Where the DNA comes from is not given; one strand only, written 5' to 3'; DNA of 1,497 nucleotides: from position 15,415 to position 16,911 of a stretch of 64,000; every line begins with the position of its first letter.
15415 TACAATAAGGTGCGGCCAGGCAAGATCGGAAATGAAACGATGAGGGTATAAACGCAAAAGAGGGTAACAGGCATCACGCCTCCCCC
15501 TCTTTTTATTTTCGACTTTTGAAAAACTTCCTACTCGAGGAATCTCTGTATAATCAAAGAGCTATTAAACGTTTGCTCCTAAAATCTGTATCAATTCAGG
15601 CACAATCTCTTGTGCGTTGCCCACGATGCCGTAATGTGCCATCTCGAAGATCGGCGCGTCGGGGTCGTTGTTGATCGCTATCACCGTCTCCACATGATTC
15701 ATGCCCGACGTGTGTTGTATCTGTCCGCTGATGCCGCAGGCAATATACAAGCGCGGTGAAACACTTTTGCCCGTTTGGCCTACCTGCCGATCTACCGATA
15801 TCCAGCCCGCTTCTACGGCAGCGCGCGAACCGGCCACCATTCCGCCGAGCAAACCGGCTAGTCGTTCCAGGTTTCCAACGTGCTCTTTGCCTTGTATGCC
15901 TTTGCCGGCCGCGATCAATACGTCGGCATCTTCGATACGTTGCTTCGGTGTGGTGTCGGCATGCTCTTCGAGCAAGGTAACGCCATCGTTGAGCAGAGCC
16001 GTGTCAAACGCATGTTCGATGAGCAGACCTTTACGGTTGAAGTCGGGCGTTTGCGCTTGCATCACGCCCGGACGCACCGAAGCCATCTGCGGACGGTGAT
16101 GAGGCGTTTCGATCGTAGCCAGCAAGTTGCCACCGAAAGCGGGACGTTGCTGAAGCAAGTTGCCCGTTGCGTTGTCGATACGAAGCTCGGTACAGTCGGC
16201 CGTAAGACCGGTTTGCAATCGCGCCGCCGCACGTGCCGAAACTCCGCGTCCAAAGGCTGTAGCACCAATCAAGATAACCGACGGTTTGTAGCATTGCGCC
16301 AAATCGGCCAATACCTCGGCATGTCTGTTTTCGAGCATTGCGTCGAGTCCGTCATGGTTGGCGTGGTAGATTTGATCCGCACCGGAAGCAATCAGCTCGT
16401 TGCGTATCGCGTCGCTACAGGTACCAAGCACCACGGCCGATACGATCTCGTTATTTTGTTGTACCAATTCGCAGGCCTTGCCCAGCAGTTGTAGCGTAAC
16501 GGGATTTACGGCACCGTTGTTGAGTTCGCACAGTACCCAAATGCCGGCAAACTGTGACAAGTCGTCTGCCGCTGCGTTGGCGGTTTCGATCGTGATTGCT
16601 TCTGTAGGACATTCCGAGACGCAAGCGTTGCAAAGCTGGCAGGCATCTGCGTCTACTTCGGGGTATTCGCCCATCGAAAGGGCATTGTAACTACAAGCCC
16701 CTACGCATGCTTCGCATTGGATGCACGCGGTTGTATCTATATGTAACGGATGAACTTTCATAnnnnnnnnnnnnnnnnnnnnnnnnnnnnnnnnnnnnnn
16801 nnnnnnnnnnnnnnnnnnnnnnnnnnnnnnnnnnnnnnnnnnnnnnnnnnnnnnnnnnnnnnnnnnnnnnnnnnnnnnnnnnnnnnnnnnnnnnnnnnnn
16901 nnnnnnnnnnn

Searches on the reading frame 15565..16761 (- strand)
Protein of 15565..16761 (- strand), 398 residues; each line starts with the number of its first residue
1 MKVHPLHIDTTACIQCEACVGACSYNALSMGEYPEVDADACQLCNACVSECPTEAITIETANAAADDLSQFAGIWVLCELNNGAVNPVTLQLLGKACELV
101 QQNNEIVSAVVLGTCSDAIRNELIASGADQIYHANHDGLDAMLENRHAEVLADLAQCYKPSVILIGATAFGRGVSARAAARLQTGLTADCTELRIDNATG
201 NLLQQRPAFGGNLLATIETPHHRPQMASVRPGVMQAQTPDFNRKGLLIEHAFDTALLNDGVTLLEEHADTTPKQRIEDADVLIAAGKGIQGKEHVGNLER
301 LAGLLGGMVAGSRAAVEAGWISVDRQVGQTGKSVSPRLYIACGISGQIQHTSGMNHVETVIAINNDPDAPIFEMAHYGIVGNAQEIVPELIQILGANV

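Call 11: find_encoding_contigs(protein=window:15565-16761:-, flank=6000, max_places=10)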
Protein window:15565-16761:- (398 aa): no gene with exactly this product is on record in the collection.

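Call 13: search_protein_families(library=pfam, proteins=[window:15565-16761:-], max_evalue=0.01)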
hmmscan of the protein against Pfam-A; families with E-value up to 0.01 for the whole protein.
window:15565-16761:- (398 aa): 12 families
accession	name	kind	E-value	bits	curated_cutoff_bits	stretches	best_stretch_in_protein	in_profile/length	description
PF01012.27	ETF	-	2e-44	152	26.7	1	74-250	1-176/181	Electron transfer flavoprotein domain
PF00766.25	ETF_alpha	-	2e-31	108.3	27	1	276-355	2-81/81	Electron transfer flavoprotein FAD-binding domain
PF00037.32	Fer4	-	3.4e-12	46.1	21.1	2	34-57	1-24/24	4Fe-4S binding domain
PF12837.12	Fer4_6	-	1.2e-10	41.2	25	2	34-56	2-24/24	4Fe-4S binding domain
PF12797.12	Fer4_2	-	5.3e-08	32.8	24.5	2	33-53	2-22/22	4Fe-4S binding domain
PF12838.12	Fer4_7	-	8.4e-08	33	27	1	13-55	2-52/52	4Fe-4S dicluster domain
PF14697.11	Fer4_21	-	1.1e-07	32.2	35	1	7-57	2-58/59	4Fe-4S dicluster domain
PF13484.11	Fer4_16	-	3.2e-06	28.3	30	1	41-59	2-20/66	4Fe-4S double cluster binding domain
PF13237.11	Fer4_10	-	1.4e-05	25.4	25.5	2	8-52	4-53/53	4Fe-4S dicluster domain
PF13187.11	Fer4_9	-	4.7e-05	23.8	27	1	12-56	1-52/52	4Fe-4S dicluster domain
PF12800.12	Fer4_4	-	0.00092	19.8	24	0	39-53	2-16/17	4Fe-4S binding domain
PF13459.11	Fer4_15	-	0.00098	20.2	22.4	0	35-53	2-20/66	4Fe-4S single cluster domain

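Call 16: find_related_loci(query=window:15565-16761:-, collection=genome_contigs, flank=6000)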
Query window:15565-16761:- (398 aa) in genome_contigs; peptide patterns used: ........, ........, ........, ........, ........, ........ (x = any residue, [..] = any of these).
35 stretches matched a pattern; 1 encode a relative of the query (tblastn E <= 1e-3); 1 distinct loci.
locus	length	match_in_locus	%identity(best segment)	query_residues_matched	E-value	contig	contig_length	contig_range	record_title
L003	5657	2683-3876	91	1-398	0e+0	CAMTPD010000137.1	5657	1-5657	MAG TPA_asm: uncultured Porphyromonadaceae bacterium isolate SRR7610121_bin.6_metaWRAP_v1.3_MAG genome assembly, contig:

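Call 25: find_related_loci(query=window:15565-16761:-, collection=metagenome_contigs, flank=5000)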
Query window:15565-16761:- (398 aa) in metagenome_contigs; peptide patterns used: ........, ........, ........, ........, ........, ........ (x = any residue, [..] = any of these).
67 stretches matched a pattern; 1 encode a relative of the query (tblastn E <= 1e-3); 1 distinct loci.
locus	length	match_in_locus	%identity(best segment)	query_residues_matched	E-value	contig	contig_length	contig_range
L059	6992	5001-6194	94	1-398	0e+0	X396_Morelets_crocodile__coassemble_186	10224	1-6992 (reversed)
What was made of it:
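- Tried and rejected: The genome and metagenome scans each gave one close relative (calls 16, 25).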

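Call 26: find_homologous_proteins(query=window:15565-16761:-, max_evalue=1e-100)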
Query window:15565-16761:- (398 aa): 110 proteins with E <= 1e-100 among 8000 candidates.
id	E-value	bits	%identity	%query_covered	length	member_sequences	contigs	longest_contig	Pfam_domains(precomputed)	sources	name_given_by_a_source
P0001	1.1e-259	879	98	100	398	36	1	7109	PF14697.12,PF12797.13,PF01012.28,PF00766.26,PF12837.13,PF00037.33,PF13484.12,PF12838.13,PF13237.12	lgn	-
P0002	6.9e-133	462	56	98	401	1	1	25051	PF14697.12,PF12797.13,PF01012.28,PF00766.26,PF12837.13,PF00037.33,PF13484.12,PF12838.13,PF13237.12,PF12800.13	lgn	-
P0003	1.3e-131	457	54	99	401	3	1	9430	PF14697.12,PF12797.13,PF01012.28,PF00766.26,PF12837.13,PF00037.33,PF13484.12,PF12838.13,PF13237.12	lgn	-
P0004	1.0e-130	454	55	98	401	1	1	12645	PF14697.12,PF12797.13,PF01012.28,PF00766.26,PF12837.13,PF00037.33,PF12838.13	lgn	-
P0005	1.7e-130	454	54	97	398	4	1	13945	PF12797.13,PF01012.28,PF00766.26,PF12837.13,PF00037.33,PF12838.13,PF13187.12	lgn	-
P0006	5.8e-129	449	55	98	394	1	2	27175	PF14697.12,PF12797.13,PF01012.28,PF00766.26,PF12837.13,PF00037.33,PF13484.12,PF12838.13,PF13237.12,PF13187.12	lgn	-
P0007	2.1e-128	447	54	97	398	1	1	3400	PF12797.13,PF01012.28,PF00766.26,PF12837.13,PF00037.33,PF13484.12,PF12838.13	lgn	-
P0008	1.1e-126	441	55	98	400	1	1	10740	PF14697.12,PF12797.13,PF01012.28,PF00766.26,PF12837.13,PF00037.33,PF12838.13,PF13237.12,PF12800.13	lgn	-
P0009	2.7e-126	440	55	98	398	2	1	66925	PF12797.13,PF01012.28,PF00766.26,PF12837.13,PF00037.33,PF12838.13,PF13237.12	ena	-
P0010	2.8e-126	440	53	98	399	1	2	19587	PF14697.12,PF12797.13,PF01012.28,PF00766.26,PF12837.13,PF00037.33,PF13484.12,PF12838.13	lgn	-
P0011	1.6e-125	437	54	98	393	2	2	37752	PF14697.12,PF12797.13,PF01012.28,PF00766.26,PF12837.13,PF00037.33,PF13484.12,PF12838.13,PF13187.12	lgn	-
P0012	4.3e-125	436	53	99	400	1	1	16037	PF14697.12,PF12797.13,PF01012.28,PF00766.26,PF12837.13,PF00037.33,PF13484.12,PF12838.13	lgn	-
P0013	5.7e-125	436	53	98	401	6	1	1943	PF14697.12,PF12797.13,PF01012.28,PF00766.26,PF12837.13,PF00037.33,PF13484.12,PF12838.13,PF13237.12,PF12800.13,PF13187.12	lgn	-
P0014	7.8e-125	435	53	98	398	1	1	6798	PF14697.12,PF12797.13,PF01012.28,PF00766.26,PF12837.13,PF00037.33,PF13484.12,PF12838.13,PF13237.12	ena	-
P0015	1.2e-124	434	52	100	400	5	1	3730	PF14697.12,PF12797.13,PF01012.28,PF00766.26,PF12837.13,PF00037.33,PF12838.13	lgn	-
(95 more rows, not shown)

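Call 27: list_cluster_members(proteins=[P0001])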
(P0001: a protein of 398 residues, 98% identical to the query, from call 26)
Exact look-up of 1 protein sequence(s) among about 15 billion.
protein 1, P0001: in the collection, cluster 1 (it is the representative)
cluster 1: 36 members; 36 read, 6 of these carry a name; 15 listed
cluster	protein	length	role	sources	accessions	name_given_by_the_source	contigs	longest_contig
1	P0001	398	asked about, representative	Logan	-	-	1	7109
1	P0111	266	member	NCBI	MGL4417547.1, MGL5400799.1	MAG: 4Fe-4S binding protein, partial [Plesiomonas shigelloides]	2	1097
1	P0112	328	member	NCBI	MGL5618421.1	MAG: FAD-binding protein, partial [Tannerellaceae bacterium]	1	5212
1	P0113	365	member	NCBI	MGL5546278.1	MAG: FAD-binding protein, partial [Tannerellaceae bacterium]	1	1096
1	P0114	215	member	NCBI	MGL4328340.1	MAG: 4Fe-4S binding protein, partial [Tannerellaceae bacterium]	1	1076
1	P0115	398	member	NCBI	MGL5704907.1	MAG: FAD-binding protein [Tannerellaceae bacterium]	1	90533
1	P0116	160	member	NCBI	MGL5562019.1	MAG: 4Fe-4S binding protein, partial [Tannerellaceae bacterium]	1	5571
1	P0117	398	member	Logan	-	-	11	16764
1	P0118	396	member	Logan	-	-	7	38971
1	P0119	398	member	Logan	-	-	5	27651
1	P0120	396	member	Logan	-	-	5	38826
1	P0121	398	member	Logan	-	-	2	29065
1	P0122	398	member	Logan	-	-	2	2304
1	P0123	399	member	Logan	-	-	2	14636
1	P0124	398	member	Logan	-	-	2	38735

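Call 29: find_encoding_contigs(protein=P0117, flank=4000, max_places=5)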
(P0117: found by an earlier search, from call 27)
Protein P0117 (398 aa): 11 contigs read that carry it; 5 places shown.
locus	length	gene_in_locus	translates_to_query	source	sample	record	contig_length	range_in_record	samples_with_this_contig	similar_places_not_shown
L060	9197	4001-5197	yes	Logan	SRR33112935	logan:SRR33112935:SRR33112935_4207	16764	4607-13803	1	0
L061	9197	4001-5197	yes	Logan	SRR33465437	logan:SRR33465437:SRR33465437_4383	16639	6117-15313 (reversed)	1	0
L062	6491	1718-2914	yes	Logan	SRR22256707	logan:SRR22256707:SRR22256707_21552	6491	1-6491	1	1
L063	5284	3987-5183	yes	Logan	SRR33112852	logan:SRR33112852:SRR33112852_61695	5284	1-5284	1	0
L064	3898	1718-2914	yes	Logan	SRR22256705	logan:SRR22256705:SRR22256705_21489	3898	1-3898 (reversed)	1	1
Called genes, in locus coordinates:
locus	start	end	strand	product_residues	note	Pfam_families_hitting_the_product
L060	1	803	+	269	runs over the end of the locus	PF00702:Hydrolase, PF13419:HAD_2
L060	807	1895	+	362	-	PF00155:Aminotran_1_2 (faint), PF00266:Aminotran_5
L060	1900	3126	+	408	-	PF00890:FAD_binding_2, PF01134:GIDA (faint), PF01266:DAO, PF04820:Trp_halogenase (faint), PF07992:Pyr_redox_2 (faint), PF12831:FAD_oxidored (faint)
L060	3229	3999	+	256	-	PF01012:ETF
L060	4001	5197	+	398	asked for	PF12797:Fer4_2 (faint), PF12838:Fer4_7, PF13237:Fer4_10 (faint), PF14697:Fer4_21 (weak), PF00037:Fer4 (weak), PF12837:Fer4_6 (weak), PF01012:ETF, PF00766:ETF_alpha, +1 more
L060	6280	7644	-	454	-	PF05569:Peptidase_M56, PF03544:TonB_C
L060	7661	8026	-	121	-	PF03965:Penicillinase_R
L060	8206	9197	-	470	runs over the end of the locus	PF05569:Peptidase_M56, PF03544:TonB_C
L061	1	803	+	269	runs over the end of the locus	PF00702:Hydrolase, PF13419:HAD_2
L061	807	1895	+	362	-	PF00155:Aminotran_1_2 (faint), PF00266:Aminotran_5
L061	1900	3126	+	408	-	PF00890:FAD_binding_2, PF01134:GIDA (faint), PF01266:DAO, PF04820:Trp_halogenase (faint), PF07992:Pyr_redox_2 (faint), PF12831:FAD_oxidored (faint)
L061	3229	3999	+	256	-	PF01012:ETF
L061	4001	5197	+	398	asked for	PF12797:Fer4_2 (faint), PF12838:Fer4_7, PF13237:Fer4_10 (faint), PF14697:Fer4_21 (weak), PF00037:Fer4 (weak), PF12837:Fer4_6 (weak), PF01012:ETF, PF00766:ETF_alpha, +1 more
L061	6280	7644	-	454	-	PF05569:Peptidase_M56, PF03544:TonB_C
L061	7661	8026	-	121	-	PF03965:Penicillinase_R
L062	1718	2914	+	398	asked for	PF12797:Fer4_2 (faint), PF12838:Fer4_7, PF13237:Fer4_10 (faint), PF14697:Fer4_21 (weak), PF00037:Fer4 (weak), PF12837:Fer4_6 (weak), PF01012:ETF, PF00766:ETF_alpha, +1 more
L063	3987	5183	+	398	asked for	PF12797:Fer4_2 (faint), PF12838:Fer4_7, PF13237:Fer4_10 (faint), PF14697:Fer4_21 (weak), PF00037:Fer4 (weak), PF12837:Fer4_6 (weak), PF01012:ETF, PF00766:ETF_alpha, +1 more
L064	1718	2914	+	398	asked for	PF12797:Fer4_2 (faint), PF12838:Fer4_7, PF13237:Fer4_10 (faint), PF14697:Fer4_21 (weak), PF00037:Fer4 (weak), PF12837:Fer4_6 (weak), PF01012:ETF, PF00766:ETF_alpha, +1 more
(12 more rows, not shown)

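Call 30: find_encoding_contigs(protein=P0118, flank=4000, max_places=4)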
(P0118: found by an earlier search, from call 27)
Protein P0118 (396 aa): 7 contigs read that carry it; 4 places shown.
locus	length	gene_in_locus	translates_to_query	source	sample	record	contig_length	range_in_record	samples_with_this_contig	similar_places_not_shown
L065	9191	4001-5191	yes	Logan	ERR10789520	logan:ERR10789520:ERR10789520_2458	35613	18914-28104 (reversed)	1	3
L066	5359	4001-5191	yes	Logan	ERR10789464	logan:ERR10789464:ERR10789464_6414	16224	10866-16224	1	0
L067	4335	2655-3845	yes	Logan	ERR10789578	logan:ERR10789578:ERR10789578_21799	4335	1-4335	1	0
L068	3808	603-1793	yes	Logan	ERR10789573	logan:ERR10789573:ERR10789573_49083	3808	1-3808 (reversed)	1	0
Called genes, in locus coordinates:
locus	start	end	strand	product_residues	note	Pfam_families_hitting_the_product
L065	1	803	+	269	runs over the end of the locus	PF00702:Hydrolase, PF13419:HAD_2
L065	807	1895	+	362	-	PF00266:Aminotran_5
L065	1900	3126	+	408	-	PF00890:FAD_binding_2, PF01134:GIDA (faint), PF01266:DAO, PF04820:Trp_halogenase (faint), PF07992:Pyr_redox_2 (faint), PF12831:FAD_oxidored (weak)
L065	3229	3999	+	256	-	PF01012:ETF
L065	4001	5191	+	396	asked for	PF12797:Fer4_2 (faint), PF12838:Fer4_7, PF13237:Fer4_10 (faint), PF14697:Fer4_21 (weak), PF00037:Fer4 (weak), PF12837:Fer4_6 (weak), PF01012:ETF, PF00766:ETF_alpha, +1 more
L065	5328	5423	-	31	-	-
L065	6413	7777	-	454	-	PF05569:Peptidase_M56, PF03544:TonB_C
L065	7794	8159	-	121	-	PF03965:Penicillinase_R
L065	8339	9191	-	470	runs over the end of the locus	PF05569:Peptidase_M56, PF03544:TonB_C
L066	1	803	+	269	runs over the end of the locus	PF00702:Hydrolase, PF13419:HAD_2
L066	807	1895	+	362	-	PF00266:Aminotran_5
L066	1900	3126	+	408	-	PF00890:FAD_binding_2, PF01134:GIDA (faint), PF01266:DAO, PF04820:Trp_halogenase (faint), PF07992:Pyr_redox_2 (faint), PF12831:FAD_oxidored (weak)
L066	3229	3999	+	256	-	PF01012:ETF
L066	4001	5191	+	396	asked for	PF12797:Fer4_2 (faint), PF12838:Fer4_7, PF13237:Fer4_10 (faint), PF14697:Fer4_21 (weak), PF00037:Fer4 (weak), PF12837:Fer4_6 (weak), PF01012:ETF, PF00766:ETF_alpha, +1 more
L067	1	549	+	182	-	?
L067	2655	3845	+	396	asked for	PF12797:Fer4_2 (faint), PF12838:Fer4_7, PF13237:Fer4_10 (faint), PF14697:Fer4_21 (weak), PF00037:Fer4 (weak), PF12837:Fer4_6 (weak), PF01012:ETF, PF00766:ETF_alpha, +1 more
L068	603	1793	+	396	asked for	PF12797:Fer4_2 (faint), PF12838:Fer4_7, PF13237:Fer4_10 (faint), PF14697:Fer4_21 (weak), PF00037:Fer4 (weak), PF12837:Fer4_6 (weak), PF01012:ETF, PF00766:ETF_alpha, +1 more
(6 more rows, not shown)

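Call 31: find_encoding_contigs(protein=P0119, flank=4000, max_places=4)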
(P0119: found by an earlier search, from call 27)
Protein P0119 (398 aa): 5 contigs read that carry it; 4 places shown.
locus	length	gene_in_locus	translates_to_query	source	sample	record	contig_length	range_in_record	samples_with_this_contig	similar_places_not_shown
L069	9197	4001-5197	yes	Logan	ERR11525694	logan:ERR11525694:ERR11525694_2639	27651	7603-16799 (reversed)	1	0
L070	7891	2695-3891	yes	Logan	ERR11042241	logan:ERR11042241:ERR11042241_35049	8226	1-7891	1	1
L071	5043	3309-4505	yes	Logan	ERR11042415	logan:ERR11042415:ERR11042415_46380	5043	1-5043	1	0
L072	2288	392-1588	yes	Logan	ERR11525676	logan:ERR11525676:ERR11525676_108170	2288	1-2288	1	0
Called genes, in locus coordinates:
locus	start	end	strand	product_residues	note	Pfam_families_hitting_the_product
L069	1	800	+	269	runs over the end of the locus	PF00702:Hydrolase, PF13419:HAD_2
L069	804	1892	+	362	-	PF00155:Aminotran_1_2 (faint), PF00266:Aminotran_5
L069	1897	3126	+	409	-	PF00890:FAD_binding_2, PF01134:GIDA (faint), PF01266:DAO, PF04820:Trp_halogenase (faint), PF07992:Pyr_redox_2 (faint), PF12831:FAD_oxidored (faint)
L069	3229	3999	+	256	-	PF01012:ETF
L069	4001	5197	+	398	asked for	PF12797:Fer4_2 (faint), PF12838:Fer4_7, PF13237:Fer4_10 (faint), PF14697:Fer4_21 (weak), PF00037:Fer4 (weak), PF12837:Fer4_6 (weak), PF01012:ETF, PF00766:ETF_alpha, +1 more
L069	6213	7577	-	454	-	PF05569:Peptidase_M56, PF03544:TonB_C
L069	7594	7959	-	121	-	PF03965:Penicillinase_R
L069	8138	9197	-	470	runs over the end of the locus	PF05569:Peptidase_M56, PF03544:TonB_C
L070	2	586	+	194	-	?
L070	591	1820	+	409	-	PF00890:FAD_binding_2, PF01134:GIDA (faint), PF01266:DAO, PF04820:Trp_halogenase (faint), PF07992:Pyr_redox_2 (faint), PF12831:FAD_oxidored (faint)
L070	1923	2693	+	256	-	PF01012:ETF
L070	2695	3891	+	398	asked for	PF12797:Fer4_2 (faint), PF12838:Fer4_7, PF13237:Fer4_10 (faint), PF14697:Fer4_21 (weak), PF00037:Fer4 (weak), PF12837:Fer4_6 (weak), PF01012:ETF, PF00766:ETF_alpha, +1 more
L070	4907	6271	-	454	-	PF05569:Peptidase_M56, PF03544:TonB_C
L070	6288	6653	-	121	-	PF03965:Penicillinase_R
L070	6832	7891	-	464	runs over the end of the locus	?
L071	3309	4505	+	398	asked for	PF12797:Fer4_2 (faint), PF12838:Fer4_7, PF13237:Fer4_10 (faint), PF14697:Fer4_21 (weak), PF00037:Fer4 (weak), PF12837:Fer4_6 (weak), PF01012:ETF, PF00766:ETF_alpha, +1 more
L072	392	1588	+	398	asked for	PF12797:Fer4_2 (faint), PF12838:Fer4_7, PF13237:Fer4_10 (faint), PF14697:Fer4_21 (weak), PF00037:Fer4 (weak), PF12837:Fer4_6 (weak), PF01012:ETF, PF00766:ETF_alpha, +1 more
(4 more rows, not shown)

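Call 37: find_encoding_contigs(protein=P0120, flank=3000, max_places=4)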
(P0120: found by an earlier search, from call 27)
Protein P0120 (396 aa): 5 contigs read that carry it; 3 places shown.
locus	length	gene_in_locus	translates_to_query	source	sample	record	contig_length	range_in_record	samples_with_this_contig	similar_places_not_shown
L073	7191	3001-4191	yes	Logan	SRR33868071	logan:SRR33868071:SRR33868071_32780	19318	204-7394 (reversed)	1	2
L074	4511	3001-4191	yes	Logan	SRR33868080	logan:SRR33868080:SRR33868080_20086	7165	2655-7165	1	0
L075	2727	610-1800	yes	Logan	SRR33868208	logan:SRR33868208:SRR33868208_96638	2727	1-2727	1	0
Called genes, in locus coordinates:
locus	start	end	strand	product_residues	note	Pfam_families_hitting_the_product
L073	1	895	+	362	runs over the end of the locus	PF00155:Aminotran_1_2 (faint), PF00266:Aminotran_5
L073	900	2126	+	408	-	PF00890:FAD_binding_2, PF01134:GIDA (faint), PF01266:DAO, PF04820:Trp_halogenase (faint), PF07992:Pyr_redox_2 (faint), PF12831:FAD_oxidored (weak)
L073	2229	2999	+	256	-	PF01012:ETF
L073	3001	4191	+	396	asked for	PF12797:Fer4_2 (faint), PF12838:Fer4_7, PF13237:Fer4_10 (faint), PF14697:Fer4_21 (weak), PF00037:Fer4 (weak), PF12837:Fer4_6 (weak), PF01012:ETF, PF00766:ETF_alpha, +1 more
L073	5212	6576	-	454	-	PF05569:Peptidase_M56, PF03544:TonB_C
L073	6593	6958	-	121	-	PF03965:Penicillinase_R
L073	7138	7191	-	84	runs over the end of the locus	?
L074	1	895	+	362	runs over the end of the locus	PF00155:Aminotran_1_2 (faint), PF00266:Aminotran_5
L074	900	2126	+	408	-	PF00890:FAD_binding_2, PF01134:GIDA (faint), PF01266:DAO, PF04820:Trp_halogenase (faint), PF07992:Pyr_redox_2 (faint), PF12831:FAD_oxidored (weak)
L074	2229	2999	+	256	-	PF01012:ETF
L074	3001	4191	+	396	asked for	PF12797:Fer4_2 (faint), PF12838:Fer4_7, PF13237:Fer4_10 (faint), PF14697:Fer4_21 (weak), PF00037:Fer4 (weak), PF12837:Fer4_6 (weak), PF01012:ETF, PF00766:ETF_alpha, +1 more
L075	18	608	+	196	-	PF01012:ETF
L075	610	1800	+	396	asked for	PF12797:Fer4_2 (faint), PF12838:Fer4_7, PF13237:Fer4_10 (faint), PF14697:Fer4_21 (weak), PF00037:Fer4 (weak), PF12837:Fer4_6 (weak), PF01012:ETF, PF00766:ETF_alpha, +1 more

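Call 38: find_encoding_contigs(protein=P0123, flank=3000, max_places=3)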
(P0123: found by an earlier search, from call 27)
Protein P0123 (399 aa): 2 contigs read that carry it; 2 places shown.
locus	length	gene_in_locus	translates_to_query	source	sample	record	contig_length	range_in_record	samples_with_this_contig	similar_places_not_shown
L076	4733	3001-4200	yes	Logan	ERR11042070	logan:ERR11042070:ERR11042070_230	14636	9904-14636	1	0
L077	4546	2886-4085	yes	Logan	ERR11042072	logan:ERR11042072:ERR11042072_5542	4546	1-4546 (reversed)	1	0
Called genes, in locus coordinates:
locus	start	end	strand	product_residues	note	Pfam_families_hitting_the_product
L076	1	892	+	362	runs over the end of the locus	PF00155:Aminotran_1_2 (faint), PF00266:Aminotran_5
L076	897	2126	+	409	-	PF00890:FAD_binding_2, PF01134:GIDA (faint), PF01266:DAO, PF04820:Trp_halogenase (faint), PF07992:Pyr_redox_2 (faint), PF12831:FAD_oxidored (weak)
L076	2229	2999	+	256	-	PF01012:ETF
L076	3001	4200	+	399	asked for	PF12797:Fer4_2 (faint), PF12838:Fer4_7, PF13237:Fer4_10 (faint), PF14697:Fer4_21 (weak), PF00037:Fer4 (weak), PF12837:Fer4_6 (weak), PF01012:ETF, PF00766:ETF_alpha, +1 more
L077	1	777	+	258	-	?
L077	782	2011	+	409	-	PF00890:FAD_binding_2, PF01134:GIDA (faint), PF01266:DAO, PF04820:Trp_halogenase (faint), PF07992:Pyr_redox_2 (faint), PF12831:FAD_oxidored (weak)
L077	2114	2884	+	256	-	PF01012:ETF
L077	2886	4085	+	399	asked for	PF12797:Fer4_2 (faint), PF12838:Fer4_7, PF13237:Fer4_10 (faint), PF14697:Fer4_21 (weak), PF00037:Fer4 (weak), PF12837:Fer4_6 (weak), PF01012:ETF, PF00766:ETF_alpha, +1 more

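Call 54: find_encoding_contigs(protein=P0002, flank=5000, max_places=2)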
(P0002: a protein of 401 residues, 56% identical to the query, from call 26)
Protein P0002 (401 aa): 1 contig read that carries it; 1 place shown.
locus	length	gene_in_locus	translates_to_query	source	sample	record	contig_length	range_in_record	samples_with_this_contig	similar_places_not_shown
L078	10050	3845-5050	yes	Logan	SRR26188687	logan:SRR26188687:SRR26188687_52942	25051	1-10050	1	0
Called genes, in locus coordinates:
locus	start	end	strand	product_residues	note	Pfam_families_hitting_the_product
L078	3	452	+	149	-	?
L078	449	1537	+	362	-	PF00266:Aminotran_5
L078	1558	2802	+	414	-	PF00890:FAD_binding_2, PF01134:GIDA (faint), PF01266:DAO, PF04820:Trp_halogenase (faint), PF07992:Pyr_redox_2 (faint), PF12831:FAD_oxidored (faint)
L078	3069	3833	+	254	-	PF01012:ETF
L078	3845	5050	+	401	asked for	PF00037:Fer4 (faint), PF12797:Fer4_2 (faint), PF12800:Fer4_4 (faint), PF12837:Fer4_6 (faint), PF12838:Fer4_7, PF14697:Fer4_21 (weak), PF01012:ETF, PF00766:ETF_alpha, +2 more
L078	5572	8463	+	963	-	PF09430:EMC7_beta-sandw (weak), PF13620:CarboxypepD_reg, PF13715:CarbopepD_reg_2, PF07715:Plug, PF00593:TonB_dep_Rec_b-barrel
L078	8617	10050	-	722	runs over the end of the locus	PF03412:Peptidase_C39, PF00664:ABC_membrane, PF00005:ABC_tran, PF02463:SMC_N (weak)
